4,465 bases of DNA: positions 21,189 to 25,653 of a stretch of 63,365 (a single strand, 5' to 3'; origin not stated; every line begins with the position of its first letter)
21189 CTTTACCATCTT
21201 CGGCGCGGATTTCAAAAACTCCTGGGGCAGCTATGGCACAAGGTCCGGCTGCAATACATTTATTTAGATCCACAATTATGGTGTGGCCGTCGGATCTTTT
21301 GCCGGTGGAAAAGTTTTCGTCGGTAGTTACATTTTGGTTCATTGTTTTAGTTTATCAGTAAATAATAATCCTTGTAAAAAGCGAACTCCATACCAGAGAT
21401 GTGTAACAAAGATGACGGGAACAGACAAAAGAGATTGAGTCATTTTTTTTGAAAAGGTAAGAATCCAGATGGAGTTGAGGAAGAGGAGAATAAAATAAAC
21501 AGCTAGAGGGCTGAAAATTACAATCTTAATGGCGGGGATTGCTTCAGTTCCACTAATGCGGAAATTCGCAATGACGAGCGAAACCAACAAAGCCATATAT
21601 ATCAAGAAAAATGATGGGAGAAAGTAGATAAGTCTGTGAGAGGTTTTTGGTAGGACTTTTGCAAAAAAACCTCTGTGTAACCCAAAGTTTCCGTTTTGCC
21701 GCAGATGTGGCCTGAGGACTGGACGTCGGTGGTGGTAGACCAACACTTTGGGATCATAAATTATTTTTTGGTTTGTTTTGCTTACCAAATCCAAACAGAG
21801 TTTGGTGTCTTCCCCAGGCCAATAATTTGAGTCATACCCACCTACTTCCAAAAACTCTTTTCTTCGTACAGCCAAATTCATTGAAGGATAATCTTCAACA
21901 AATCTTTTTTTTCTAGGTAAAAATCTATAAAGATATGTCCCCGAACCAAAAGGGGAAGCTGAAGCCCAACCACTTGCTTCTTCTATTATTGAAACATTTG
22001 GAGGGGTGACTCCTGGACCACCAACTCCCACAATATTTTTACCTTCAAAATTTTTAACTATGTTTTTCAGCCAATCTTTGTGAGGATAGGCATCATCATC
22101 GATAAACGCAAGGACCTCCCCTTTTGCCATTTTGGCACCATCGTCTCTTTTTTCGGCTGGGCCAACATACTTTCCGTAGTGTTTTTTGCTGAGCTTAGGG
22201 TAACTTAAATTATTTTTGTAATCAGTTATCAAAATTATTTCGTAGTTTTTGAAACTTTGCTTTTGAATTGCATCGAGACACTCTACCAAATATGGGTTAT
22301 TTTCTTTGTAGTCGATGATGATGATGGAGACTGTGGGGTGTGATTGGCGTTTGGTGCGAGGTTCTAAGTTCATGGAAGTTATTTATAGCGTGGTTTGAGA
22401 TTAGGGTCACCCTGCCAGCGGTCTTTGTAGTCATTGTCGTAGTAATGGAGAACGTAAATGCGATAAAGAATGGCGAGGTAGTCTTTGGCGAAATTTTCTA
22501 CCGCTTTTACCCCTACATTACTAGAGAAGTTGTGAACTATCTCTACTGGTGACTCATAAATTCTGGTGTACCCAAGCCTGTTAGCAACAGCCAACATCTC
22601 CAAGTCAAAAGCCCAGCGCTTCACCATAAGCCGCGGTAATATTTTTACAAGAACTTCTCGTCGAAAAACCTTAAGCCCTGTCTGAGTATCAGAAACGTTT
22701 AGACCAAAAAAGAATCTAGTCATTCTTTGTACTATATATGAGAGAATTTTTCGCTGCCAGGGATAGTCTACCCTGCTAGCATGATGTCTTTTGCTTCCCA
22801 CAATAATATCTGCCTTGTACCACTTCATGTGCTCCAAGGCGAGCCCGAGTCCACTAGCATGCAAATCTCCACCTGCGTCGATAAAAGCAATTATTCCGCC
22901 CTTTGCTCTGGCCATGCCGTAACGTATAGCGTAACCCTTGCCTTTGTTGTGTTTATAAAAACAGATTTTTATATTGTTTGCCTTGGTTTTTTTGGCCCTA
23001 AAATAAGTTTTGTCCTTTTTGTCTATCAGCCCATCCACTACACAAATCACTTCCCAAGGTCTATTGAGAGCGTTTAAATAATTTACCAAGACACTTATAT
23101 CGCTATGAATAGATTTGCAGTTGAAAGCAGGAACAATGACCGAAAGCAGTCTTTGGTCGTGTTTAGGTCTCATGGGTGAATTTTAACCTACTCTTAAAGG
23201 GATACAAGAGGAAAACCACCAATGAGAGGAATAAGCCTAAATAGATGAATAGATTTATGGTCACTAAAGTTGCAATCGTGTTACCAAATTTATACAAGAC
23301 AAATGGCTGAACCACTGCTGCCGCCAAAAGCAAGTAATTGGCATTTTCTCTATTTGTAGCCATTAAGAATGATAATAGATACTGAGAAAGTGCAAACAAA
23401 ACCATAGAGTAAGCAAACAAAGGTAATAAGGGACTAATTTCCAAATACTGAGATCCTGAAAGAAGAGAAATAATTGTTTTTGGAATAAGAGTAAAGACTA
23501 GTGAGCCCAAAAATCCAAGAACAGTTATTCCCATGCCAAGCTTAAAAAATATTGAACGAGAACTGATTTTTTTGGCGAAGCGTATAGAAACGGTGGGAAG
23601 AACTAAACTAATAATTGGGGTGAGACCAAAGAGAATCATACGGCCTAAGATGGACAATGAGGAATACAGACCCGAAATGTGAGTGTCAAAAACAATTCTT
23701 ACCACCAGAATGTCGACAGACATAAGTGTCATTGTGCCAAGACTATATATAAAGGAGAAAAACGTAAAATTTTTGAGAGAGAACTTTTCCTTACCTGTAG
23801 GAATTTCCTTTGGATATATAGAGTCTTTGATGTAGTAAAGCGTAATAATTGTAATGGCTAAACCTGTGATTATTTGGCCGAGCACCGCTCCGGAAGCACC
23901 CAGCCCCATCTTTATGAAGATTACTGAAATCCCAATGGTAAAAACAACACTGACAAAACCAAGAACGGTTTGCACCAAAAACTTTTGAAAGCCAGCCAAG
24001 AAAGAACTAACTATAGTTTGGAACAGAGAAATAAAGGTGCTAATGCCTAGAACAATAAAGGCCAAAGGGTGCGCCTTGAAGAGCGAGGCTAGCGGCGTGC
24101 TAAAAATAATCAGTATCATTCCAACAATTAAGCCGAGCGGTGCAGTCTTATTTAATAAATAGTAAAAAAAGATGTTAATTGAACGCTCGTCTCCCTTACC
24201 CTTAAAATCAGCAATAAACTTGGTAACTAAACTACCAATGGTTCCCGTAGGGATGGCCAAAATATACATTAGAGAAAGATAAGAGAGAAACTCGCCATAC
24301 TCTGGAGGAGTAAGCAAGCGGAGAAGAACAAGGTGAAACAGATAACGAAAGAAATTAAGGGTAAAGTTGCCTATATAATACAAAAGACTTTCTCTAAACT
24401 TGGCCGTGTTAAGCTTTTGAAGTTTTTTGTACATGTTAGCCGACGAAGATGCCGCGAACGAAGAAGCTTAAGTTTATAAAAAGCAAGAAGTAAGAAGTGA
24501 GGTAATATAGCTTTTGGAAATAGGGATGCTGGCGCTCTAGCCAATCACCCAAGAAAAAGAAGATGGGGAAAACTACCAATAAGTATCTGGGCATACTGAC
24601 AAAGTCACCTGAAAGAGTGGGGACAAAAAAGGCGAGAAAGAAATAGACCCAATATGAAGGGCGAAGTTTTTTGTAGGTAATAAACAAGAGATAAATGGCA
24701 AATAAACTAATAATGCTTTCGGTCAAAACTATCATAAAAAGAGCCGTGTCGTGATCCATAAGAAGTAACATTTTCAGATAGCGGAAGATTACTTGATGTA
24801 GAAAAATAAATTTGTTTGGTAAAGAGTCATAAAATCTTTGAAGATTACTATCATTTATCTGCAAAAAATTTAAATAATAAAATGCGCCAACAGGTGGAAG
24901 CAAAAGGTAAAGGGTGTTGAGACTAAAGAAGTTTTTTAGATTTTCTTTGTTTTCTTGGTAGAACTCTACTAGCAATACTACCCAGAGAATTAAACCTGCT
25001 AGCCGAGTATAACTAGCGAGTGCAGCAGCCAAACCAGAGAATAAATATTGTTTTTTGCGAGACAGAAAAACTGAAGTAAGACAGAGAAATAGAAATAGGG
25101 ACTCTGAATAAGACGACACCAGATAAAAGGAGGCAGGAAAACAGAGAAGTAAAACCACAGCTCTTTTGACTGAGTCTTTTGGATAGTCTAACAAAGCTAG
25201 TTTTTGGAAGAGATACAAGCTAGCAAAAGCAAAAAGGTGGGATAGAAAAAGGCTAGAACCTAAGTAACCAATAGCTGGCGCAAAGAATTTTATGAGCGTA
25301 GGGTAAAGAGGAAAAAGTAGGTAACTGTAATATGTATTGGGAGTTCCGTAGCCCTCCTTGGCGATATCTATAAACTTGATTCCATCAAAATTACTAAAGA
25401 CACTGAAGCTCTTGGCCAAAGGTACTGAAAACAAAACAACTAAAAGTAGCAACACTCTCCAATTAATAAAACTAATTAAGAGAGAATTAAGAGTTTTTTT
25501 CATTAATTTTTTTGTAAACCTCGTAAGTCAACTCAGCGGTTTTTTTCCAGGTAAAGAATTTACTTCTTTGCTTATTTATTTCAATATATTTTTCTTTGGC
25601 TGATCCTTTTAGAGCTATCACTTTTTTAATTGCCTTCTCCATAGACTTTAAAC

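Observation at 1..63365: Hyper-expanded GT-C island: at least 18 complete lipid-carrier-dependent transferase genes in 63 kb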

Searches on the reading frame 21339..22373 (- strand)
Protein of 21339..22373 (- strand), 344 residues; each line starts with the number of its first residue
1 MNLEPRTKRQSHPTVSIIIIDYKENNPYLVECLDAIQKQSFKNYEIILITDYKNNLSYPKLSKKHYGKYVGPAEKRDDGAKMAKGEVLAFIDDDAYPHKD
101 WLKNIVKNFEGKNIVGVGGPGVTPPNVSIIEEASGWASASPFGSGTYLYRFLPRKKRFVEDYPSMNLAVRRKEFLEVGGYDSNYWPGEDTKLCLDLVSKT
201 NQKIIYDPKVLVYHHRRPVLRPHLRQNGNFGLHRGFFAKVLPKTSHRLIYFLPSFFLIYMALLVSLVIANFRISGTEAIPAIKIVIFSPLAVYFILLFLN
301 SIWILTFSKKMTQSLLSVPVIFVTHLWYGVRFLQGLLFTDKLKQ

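Call 5: search_protein_families(library=pfam, proteins=[window:21339-22373:-], max_evalue=0.01)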
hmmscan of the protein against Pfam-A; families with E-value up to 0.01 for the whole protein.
window:21339-22373:- (344 aa): 4 families
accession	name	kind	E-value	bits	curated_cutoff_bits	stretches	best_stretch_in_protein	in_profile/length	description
PF00535.33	Glycos_transf_2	-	3.2e-15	56.9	23.3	1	16-118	1-113/168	Glycosyl transferase family 2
PF10111.15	Glyco_tranf_2_2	-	1e-11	45.3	27.3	1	17-239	3-234/276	Glycosyltransferase like family 2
PF13641.12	Glyco_tranf_2_3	-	6.6e-07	30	27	1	13-219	1-216/230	Glycosyltransferase like family 2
PF13632.12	Glyco_trans_2_3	-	6.9e-05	23.2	27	1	89-300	3-192/198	Glycosyl transferase family group 2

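Call 70: search_protein_families(library=ncbifam, proteins=[window:21339-22373:-], max_evalue=0.00001)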
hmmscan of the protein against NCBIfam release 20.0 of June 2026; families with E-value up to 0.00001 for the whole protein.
window:21339-22373:- (344 aa): 7 families
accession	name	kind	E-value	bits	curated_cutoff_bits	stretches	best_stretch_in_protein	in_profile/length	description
TIGR03965.1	mycofact_glyco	equivalog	1.9e-26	93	280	1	5-238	67-304/467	mycofactocin biosynthesis glycosyltransferase MftF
NF041394.1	GtaseAglG_Halo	equivalog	2.6e-19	69.6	440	1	15-215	3-216/304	glucosyl-dolichyl phosphate glucuronosyltransferase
NF041875.1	EPS_EpsD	equivalog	3.6e-15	56.2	370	1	15-231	1-224/325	exopolysaccharide biosynthesis glycosyltransferase EpsD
NF038302.1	EPS_HpsE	equivalog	1.4e-07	30.8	300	1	48-215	50-223/307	hormogonium polysaccharide biosynthesis glycosyltransferase HpsE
TIGR04283.1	glyco_like_mftF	equivalog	2.5e-07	30.5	182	0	15-113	1-102/221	TIGR04283 family arsenosugar biosynthesis glycosyltransferase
NF038299.1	EPS_HpsN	equivalog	2.5e-07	30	425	0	13-117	1-114/317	hormogonium polysaccharide biosynthesis glycosyltransferase HpsN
TIGR03937.1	PgaC_IcaA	equivalog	4.1e-06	26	422.3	1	6-116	38-157/407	poly-beta-1,6-N-acetyl-D-glucosamine synthase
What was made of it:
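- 21339..22373 (-): GT2 with C-terminal TM helices. NCBIfam best hits are MftF-like and AglG-like, all below cut-off (call 70).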

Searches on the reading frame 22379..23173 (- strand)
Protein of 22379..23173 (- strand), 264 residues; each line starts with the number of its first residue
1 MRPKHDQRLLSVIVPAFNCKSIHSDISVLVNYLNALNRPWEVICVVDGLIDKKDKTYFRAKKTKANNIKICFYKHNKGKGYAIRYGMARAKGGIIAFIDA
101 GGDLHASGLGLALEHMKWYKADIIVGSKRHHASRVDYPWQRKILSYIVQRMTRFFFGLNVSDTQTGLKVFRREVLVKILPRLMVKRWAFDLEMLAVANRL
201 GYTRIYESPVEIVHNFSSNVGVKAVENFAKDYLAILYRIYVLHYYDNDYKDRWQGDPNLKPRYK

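Call 5: search_protein_families(library=pfam, proteins=[window:22379-23173:-], max_evalue=0.01)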
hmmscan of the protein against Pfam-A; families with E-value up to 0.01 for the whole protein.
window:22379-23173:- (264 aa): 1 family
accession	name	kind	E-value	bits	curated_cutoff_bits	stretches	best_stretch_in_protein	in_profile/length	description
PF00535.33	Glycos_transf_2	-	1.8e-16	61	23.3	1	11-178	1-167/168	Glycosyl transferase family 2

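Call 70: search_protein_families(library=ncbifam, proteins=[window:22379-23173:-], max_evalue=0.00001)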
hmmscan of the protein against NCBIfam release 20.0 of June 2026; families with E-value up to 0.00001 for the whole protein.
window:22379-23173:- (264 aa): 8 families
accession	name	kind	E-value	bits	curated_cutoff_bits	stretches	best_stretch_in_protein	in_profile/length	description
NF058614.1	PPMAGASynPpgS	equivalog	6.4e-14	51.9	370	1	12-216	4-201/226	polyprenyl-phospho-N-acetylgalactosaminyl synthase PpgS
NF007986.1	PRK10714.1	equivalog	7.9e-09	35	529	1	10-179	8-173/316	undecaprenyl-phosphate 4-deoxy-4-formamido-L-arabinose transferase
NF047683.1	TeichurnBiosyTuaG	equivalog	8.1e-09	35.5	400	1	6-117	4-112/252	teichuronic acid biosynthesis protein TuaG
TIGR03937.1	PgaC_IcaA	equivalog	6.9e-08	31.9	422.3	1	5-116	42-150/407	poly-beta-1,6-N-acetyl-D-glucosamine synthase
TIGR04182.1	glyco_TIGR04182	equivalog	5.7e-07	29.2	325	1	12-211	4-189/293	S-layer glycoprotein N-glycosyltransferase AglJ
TIGR04283.1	glyco_like_mftF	equivalog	2.5e-06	27.2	182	1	10-101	1-82/221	TIGR04283 family arsenosugar biosynthesis glycosyltransferase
NF007482.0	PRK10073.1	equivalog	2.6e-06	26.7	423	1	6-102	4-96/334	glycosyltransferase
NF041875.1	EPS_EpsD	equivalog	2.7e-06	27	370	1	10-173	1-165/325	exopolysaccharide biosynthesis glycosyltransferase EpsD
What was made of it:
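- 22379..23173 (-): Candidate polyprenyl-phosphate sugar synthase (GtrB/ArnC/PpgS-like GT2). NCBIfam best hit is PpgS, 51.9 bits, below cut-off (call 70).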

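Call 71: search_solved_structures(query=window:22379-23173:-, max_evalue=0.001)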
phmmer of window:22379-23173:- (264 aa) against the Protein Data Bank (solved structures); distinct sequences matched with E-value up to 0.001: 6.
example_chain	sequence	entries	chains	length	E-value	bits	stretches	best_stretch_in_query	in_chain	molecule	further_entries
5ekp_C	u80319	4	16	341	2.2e-05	27.3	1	10-163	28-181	Uncharacterized glycosyltransferase sll0501 | Glycosyltransferase sll0501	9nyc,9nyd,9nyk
5eke_A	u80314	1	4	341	2.2e-05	27.3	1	10-163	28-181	Uncharacterized glycosyltransferase sll0501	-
9nye_A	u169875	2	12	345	2.3e-05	27.3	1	10-163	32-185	Glycosyltransferase sll0501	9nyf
9hwj_A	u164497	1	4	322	3.7e-05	26.6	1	5-177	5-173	Undecaprenyl-phosphate 4-deoxy-4-formamido-L-arabinose transferase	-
9bhc_C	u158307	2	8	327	0.00016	24.5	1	9-176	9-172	Undecaprenyl-phosphate 4-deoxy-4-formamido-L-arabinose transferase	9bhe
8vxh_A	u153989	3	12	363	0.0002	24.2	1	9-175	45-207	Undecaprenyl-phosphate 4-deoxy-4-formamido-L-arabinose transferase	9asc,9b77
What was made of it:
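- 22379..23173 (-): The only PDB hits are GtrB 5ekp (2.2e-5) and ArnC (3.7e-5) (call 71).
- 22379 matches only GtrB and ArnC among solved structures (call 71), and PpgS best in NCBIfam (call 70). The ratio of one donor synthase to many GT-C enzymes matches the Gtr logic (calls 70, 71). 22379 resembles ArnC (call 71).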

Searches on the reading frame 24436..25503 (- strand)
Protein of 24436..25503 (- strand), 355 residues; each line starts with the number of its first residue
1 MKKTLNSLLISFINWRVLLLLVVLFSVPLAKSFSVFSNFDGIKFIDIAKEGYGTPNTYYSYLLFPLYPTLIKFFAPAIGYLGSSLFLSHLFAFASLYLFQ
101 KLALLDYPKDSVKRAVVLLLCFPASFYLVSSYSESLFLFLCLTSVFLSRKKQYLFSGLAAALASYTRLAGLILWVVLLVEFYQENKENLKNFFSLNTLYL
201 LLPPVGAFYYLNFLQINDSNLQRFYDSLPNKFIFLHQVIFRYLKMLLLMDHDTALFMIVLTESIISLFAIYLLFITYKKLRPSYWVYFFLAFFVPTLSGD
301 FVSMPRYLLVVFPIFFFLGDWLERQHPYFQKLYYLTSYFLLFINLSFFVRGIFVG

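Call 5: search_protein_families(library=pfam, proteins=[window:24436-25503:-], max_evalue=0.01)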
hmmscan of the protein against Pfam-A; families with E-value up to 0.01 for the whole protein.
window:24436-25503:- (355 aa): 0 families

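Call 11: search_protein_families(library=ncbifam, proteins=[window:24436-25503:-], max_evalue=1)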
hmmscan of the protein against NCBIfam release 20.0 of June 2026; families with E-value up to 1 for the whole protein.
window:24436-25503:- (355 aa): 1 family
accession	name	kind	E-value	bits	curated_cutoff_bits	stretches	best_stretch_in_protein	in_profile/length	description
NF047440.1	LA3751_2_3_fam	subfamily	4.4e-07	29.1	200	1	65-350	82-384/460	LA_3751/LA_3752 family putative glycosyltransferase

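Call 18: search_protein_families(library=pfam, proteins=[window:24436-25503:-], max_evalue=10)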
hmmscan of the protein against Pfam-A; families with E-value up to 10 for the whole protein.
window:24436-25503:- (355 aa): 1 family
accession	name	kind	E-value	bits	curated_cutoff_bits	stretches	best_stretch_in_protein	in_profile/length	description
PF04188.19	Mannosyl_trans2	-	0.019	14.8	22.4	1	31-183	53-219/443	Mannosyltransferase (PIG-V)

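Call 88: search_protein_families(library=pfam, alignment_id=A7, max_evalue=0.01)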
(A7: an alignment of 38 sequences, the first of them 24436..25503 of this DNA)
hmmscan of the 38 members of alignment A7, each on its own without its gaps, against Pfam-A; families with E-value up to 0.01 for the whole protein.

A. member 1, window:24436-25503:- (355 aa): 0 families

B. families by the number of members that match (of 38 scanned): 5 families
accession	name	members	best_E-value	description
PF13231.12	PMT_2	15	1.7e-12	Dolichyl-phosphate-mannose-protein mannosyltransferase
PF04188.19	Mannosyl_trans2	14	3.2e-10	Mannosyltransferase (PIG-V)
PF04922.18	DIE2_ALG10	2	0.00013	DIE2/ALG10 family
PF09594.16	GT87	1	1.3e-05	Glycosyltransferase family 87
PF17255.8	EbsA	1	0.0075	EbsA-like protein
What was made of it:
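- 24436..25503 (-): PIG-V/PMT_2-like GT-C, 355 aa, with an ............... motif. Orthologues: PMT_2 15/38, Mannosyl_trans2 14/38, ALG10 2, GT87 1 (call 88).
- Checked: Of 38 orthologues, 15 hit PMT_2 (best 1.7e-12) and 14 hit PIG-V Mannosyl_trans2 (best 3.2e-10) (call 88).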
